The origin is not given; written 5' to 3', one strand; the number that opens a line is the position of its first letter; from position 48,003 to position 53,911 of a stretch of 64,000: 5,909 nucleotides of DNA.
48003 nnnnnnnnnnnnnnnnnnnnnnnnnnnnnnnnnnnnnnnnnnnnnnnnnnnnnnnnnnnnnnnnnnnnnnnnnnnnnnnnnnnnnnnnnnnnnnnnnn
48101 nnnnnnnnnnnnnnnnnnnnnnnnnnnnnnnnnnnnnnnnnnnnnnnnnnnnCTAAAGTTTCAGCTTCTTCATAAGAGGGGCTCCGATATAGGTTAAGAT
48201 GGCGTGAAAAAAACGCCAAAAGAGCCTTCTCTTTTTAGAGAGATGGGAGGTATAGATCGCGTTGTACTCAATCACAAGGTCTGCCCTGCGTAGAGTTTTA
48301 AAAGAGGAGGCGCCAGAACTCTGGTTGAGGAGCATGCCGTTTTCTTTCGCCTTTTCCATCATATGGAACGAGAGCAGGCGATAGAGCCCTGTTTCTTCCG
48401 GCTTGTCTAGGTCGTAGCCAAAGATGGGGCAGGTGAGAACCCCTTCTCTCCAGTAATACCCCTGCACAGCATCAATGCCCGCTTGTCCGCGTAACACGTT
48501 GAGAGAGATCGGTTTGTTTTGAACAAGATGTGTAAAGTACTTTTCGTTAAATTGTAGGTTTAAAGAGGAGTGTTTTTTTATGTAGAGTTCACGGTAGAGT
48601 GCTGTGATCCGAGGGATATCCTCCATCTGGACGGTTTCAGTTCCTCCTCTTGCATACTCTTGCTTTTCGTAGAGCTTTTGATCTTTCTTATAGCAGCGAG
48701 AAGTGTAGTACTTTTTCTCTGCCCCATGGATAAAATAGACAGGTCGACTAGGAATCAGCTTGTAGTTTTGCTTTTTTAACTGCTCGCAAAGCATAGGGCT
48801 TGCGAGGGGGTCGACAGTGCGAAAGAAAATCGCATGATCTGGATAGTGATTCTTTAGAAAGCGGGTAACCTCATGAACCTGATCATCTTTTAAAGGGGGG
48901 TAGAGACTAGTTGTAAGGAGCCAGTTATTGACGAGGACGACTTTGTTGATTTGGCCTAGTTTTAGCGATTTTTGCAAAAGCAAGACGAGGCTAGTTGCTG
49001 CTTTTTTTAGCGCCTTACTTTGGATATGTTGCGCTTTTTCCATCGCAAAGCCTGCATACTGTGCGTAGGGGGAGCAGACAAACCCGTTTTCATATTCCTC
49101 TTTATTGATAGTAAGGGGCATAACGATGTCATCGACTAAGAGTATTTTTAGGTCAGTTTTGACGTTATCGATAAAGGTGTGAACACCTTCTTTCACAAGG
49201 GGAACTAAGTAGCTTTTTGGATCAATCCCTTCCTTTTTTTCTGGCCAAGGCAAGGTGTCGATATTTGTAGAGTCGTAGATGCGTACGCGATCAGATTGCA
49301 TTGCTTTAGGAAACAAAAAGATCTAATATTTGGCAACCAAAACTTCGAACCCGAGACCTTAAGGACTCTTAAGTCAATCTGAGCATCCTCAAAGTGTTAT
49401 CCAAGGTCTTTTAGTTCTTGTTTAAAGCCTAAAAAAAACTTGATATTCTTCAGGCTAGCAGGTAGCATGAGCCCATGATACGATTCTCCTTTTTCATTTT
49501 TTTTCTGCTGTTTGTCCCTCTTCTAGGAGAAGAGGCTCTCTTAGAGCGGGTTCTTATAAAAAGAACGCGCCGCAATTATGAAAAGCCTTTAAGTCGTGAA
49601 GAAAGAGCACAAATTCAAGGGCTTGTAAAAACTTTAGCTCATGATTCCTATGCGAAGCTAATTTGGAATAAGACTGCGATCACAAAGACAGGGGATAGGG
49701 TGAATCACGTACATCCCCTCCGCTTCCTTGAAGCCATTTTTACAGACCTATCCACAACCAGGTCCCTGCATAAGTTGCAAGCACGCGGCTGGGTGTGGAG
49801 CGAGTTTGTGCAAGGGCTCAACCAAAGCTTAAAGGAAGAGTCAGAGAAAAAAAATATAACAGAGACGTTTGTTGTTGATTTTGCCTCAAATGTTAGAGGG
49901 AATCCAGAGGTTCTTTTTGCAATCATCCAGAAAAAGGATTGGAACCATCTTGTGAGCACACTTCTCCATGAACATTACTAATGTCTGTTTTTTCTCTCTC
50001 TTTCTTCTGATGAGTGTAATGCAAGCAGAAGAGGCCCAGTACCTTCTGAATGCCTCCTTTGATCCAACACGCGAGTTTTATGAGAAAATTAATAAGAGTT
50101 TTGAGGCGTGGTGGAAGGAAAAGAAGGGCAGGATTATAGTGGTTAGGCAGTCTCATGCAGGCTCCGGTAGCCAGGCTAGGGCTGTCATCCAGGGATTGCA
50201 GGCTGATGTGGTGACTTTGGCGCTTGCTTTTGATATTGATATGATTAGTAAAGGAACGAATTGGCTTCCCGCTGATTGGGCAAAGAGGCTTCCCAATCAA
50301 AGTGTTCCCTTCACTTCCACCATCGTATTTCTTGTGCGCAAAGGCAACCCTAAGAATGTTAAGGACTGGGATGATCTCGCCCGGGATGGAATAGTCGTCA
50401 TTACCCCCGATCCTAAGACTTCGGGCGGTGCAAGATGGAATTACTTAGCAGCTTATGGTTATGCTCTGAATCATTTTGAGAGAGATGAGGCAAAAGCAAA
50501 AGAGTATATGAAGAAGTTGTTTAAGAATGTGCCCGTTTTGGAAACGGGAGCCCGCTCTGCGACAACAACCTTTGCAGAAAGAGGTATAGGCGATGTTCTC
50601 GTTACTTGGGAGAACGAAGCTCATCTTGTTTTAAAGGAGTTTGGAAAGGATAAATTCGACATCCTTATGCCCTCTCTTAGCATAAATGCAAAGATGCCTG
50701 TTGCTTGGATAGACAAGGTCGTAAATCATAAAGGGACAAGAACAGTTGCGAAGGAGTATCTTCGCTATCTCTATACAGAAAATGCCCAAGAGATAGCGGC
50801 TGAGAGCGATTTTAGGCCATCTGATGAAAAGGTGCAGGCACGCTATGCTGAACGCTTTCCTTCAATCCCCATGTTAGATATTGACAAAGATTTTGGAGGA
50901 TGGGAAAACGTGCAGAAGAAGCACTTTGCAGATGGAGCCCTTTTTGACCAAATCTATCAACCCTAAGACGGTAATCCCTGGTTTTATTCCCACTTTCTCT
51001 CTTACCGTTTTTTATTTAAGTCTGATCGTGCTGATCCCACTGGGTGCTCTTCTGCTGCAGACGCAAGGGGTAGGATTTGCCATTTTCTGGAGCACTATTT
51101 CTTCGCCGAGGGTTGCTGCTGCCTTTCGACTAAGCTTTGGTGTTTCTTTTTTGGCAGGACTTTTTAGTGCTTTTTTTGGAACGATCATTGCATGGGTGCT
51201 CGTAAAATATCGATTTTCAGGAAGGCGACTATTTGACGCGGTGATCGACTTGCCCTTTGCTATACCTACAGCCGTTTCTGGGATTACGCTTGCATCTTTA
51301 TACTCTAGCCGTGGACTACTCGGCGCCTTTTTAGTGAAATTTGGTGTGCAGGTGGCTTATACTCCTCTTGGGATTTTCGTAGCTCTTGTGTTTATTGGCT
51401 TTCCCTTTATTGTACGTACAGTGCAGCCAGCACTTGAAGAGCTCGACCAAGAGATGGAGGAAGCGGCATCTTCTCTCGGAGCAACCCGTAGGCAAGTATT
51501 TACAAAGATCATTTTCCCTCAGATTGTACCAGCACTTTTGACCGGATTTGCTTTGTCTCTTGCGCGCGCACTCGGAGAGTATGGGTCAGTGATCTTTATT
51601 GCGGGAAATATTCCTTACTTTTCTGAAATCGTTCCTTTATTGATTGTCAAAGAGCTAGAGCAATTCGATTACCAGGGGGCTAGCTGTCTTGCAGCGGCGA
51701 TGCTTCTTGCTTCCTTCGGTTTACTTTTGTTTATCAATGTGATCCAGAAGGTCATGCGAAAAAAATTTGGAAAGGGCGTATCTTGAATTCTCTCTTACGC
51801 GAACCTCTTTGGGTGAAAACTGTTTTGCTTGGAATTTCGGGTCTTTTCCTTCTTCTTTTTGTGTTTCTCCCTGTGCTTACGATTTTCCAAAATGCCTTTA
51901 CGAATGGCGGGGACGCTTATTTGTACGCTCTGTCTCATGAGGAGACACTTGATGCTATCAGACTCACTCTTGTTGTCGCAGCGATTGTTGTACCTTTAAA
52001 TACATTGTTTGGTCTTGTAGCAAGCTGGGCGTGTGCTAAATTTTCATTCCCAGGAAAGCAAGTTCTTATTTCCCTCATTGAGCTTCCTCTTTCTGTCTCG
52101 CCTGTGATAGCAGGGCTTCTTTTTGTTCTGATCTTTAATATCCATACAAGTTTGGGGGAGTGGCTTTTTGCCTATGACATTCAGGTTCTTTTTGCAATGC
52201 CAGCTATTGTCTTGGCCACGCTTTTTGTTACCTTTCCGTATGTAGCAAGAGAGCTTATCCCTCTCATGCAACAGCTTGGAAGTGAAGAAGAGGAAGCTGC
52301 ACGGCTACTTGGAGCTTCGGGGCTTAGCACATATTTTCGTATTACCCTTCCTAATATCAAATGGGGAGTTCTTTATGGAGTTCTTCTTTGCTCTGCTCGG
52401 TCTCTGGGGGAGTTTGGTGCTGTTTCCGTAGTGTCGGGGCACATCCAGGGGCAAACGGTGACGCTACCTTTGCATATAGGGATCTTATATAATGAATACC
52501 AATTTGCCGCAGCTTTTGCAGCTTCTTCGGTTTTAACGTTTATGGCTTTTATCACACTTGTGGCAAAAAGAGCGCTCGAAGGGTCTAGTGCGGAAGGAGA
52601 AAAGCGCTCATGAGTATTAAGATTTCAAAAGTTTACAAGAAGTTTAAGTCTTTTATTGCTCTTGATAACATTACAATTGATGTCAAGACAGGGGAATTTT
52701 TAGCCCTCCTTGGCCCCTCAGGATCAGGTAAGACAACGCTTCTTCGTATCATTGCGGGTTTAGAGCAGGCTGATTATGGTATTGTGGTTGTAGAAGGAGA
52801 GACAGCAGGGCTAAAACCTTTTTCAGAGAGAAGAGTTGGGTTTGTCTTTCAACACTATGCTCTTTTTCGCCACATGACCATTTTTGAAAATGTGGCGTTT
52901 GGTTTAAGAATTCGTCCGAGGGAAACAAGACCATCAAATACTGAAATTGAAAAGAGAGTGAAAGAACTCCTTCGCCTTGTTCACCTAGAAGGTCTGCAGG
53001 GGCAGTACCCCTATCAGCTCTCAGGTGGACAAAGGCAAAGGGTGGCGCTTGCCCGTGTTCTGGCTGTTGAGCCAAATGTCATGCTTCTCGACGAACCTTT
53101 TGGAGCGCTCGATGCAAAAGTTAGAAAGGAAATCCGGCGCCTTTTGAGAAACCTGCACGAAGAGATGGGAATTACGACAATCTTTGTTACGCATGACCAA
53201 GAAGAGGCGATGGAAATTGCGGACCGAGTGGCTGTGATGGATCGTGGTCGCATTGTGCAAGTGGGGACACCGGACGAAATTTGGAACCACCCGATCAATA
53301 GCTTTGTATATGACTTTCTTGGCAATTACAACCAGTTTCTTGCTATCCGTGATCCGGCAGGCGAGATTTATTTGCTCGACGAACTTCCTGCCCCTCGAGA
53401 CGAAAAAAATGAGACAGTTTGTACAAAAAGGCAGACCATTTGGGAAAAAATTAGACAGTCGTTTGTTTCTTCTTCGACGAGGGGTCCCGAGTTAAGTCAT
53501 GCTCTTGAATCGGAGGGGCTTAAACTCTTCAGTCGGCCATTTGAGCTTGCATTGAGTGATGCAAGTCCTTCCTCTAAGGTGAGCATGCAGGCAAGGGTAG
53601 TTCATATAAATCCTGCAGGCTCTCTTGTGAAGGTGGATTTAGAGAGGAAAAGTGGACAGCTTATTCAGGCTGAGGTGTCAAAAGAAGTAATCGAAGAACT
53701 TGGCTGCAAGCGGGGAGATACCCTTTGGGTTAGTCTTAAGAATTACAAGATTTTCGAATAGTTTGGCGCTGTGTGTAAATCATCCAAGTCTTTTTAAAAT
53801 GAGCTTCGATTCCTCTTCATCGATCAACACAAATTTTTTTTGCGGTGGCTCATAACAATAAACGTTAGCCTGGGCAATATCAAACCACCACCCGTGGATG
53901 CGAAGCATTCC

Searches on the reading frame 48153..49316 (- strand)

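Call 21: search_protein_families(library=ncbifam, proteins=[window:48153-49316:-], max_evalue=0.00001)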
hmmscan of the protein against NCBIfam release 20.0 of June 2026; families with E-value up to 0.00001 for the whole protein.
window:48153-49316:- (387 aa): 0 families

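Call 73: search_protein_families(library=pfam, proteins=[window:48153-49316:-], max_evalue=0.001)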
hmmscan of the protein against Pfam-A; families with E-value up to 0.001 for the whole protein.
window:48153-49316:- (387 aa): 1 family
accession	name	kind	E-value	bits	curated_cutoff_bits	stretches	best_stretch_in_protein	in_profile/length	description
PF13480.13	Acetyltransf_6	-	0.00053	20.6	22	1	213-328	12-129/143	Acetyltransferase (GNAT) domain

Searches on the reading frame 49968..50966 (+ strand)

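Call 21: search_protein_families(library=ncbifam, proteins=[window:49968-50966:+], max_evalue=0.00001)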
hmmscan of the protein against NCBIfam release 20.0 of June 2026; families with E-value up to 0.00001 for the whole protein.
window:49968-50966:+ (332 aa): 3 families
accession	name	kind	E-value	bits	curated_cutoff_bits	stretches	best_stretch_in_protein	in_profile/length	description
NF008022.0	PRK10752.1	subfamily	4.2e-136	453.7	288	1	10-331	9-328/329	sulfate ABC transporter substrate-binding protein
TIGR00971.1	3a0106s03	subfamily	1.6e-131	438.2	155.5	1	19-329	7-315/315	sulfate ABC transporter substrate-binding protein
NF008106.0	PRK10852.1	subfamily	2.1e-106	355.8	308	1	10-329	12-332/338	thiosulfate ABC transporter substrate-binding protein CysP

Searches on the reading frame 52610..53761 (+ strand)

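Call 21: search_protein_families(library=ncbifam, proteins=[window:52610-53761:+], max_evalue=0.00001)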
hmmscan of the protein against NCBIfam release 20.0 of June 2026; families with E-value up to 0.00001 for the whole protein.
window:52610-53761:+ (383 aa): 189 families (the best 25 are shown)
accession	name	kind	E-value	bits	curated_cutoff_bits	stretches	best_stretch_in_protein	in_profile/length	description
NF008105.0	PRK10851.1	equivalog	1.7e-111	372.4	502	1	1-243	1-243/362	sulfate/thiosulfate ABC transporter ATP-binding protein CysA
TIGR00968.1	3a0106s01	subfamily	1.2e-106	355.6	342.75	1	3-242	1-236/237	sulfate ABC transporter ATP-binding protein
TIGR03265.1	PhnT2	equivalog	1.3e-102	343.7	457.7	1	3-247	5-245/353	putative 2-aminoethylphosphonate ABC transporter ATP-binding protein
NF006987.0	PRK09452.1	equivalog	2.9e-90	302.7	482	1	3-359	18-347/378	spermidine/putrescine ABC transporter ATP-binding protein PotA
TIGR01187.1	potA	subfamily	4e-87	292.3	355.6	1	33-246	1-210/325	polyamine ABC transporter ATP-binding protein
NF043075.1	MMSYN1_0197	equivalog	4.8e-85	285.5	550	1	3-241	3-237/341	spermidine/putrescine ABC transporter ATP-binding protein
NF040840.2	tungstate_WtpC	equivalog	2.3e-84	283.7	440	1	3-243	2-237/347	tungstate ABC transporter ATP-binding protein WtpC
NF040933.2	ABC_arch_GlcV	equivalog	7.6e-79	265.2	450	1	3-246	3-252/357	glucose ABC transporter ATP-binding protein GlcV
NF008653.0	PRK11650.1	subfamily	4.5e-77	259.5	432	1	2-241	3-239/357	sn-glycerol-3-phosphate ABC transporter ATP-binding protein UgpC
NF008621.0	PRK11607.1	equivalog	4.1e-76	256.2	613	1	4-246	21-259/377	putrescine ABC transporter ATP-binding subunit PotG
TIGR03258.1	PhnT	equivalog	3.7e-75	253.2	499.15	1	3-245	9-248/359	2-aminoethylphosphonate ABC transport system ATP-binding subunit PhnT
NF008513.0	PRK11432.1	equivalog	7.5e-75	252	496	1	4-247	8-247/351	ferric ABC transporter ATP-binding protein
NF008233.0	PRK11000.1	equivalog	2.1e-68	230.8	568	1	2-241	3-238/369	maltose/maltodextrin ABC transporter ATP-binding protein MalK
TIGR01186.1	proV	subfamily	9.8e-68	228.9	326.6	1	16-239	7-232/363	betaine/proline/choline family ABC transporter ATP-binding protein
TIGR03415.1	ABC_choXWV_ATP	equivalog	1.3e-58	198.8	483.75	1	12-297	34-321/382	choline ABC transporter ATP-binding protein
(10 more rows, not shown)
